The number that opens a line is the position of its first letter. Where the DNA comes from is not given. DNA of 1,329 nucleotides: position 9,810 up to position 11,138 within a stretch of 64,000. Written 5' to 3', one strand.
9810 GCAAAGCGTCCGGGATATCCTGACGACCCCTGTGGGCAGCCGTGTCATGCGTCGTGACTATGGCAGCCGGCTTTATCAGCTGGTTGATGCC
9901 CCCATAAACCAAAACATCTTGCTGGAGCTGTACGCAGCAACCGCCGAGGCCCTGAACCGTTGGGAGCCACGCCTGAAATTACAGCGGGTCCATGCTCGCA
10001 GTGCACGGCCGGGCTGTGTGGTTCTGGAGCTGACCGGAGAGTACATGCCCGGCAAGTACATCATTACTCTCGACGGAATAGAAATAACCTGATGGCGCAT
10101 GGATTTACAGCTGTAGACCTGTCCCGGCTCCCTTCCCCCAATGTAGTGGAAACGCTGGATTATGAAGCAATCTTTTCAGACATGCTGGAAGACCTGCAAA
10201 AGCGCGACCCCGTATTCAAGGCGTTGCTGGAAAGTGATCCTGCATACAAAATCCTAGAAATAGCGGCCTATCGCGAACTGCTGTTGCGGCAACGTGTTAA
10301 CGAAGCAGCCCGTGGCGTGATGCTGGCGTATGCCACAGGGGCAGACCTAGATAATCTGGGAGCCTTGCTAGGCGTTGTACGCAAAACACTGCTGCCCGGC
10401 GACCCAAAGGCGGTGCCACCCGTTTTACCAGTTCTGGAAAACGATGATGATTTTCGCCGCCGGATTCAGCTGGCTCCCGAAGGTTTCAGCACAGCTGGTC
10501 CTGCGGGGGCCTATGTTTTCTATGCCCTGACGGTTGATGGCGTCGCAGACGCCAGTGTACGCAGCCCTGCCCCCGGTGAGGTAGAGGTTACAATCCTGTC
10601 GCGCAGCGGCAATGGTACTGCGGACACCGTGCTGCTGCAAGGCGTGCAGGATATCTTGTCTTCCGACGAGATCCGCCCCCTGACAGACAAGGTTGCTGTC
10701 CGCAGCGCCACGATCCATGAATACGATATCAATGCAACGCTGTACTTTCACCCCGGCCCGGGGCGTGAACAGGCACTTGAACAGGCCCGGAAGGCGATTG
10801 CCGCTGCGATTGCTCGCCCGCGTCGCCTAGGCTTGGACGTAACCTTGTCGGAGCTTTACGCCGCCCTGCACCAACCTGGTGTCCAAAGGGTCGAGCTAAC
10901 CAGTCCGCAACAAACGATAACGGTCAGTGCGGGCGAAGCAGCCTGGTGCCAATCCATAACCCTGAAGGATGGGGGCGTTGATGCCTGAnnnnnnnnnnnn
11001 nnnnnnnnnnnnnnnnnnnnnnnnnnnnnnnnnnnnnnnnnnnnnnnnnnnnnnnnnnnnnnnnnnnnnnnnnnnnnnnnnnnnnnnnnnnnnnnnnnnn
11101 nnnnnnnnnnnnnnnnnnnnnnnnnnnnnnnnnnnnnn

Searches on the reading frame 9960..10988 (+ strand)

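Call 29: search_protein_families(library=pfam, proteins=[window:9960-10988:+], max_evalue=0.001)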
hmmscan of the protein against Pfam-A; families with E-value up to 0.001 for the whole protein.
window:9960-10988:+ (342 aa): 1 family
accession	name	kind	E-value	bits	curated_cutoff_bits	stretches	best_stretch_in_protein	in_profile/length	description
PF04865.19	Baseplate_J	-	5.9e-29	101.6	21.1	1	160-301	113-254/255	Baseplate J-like protein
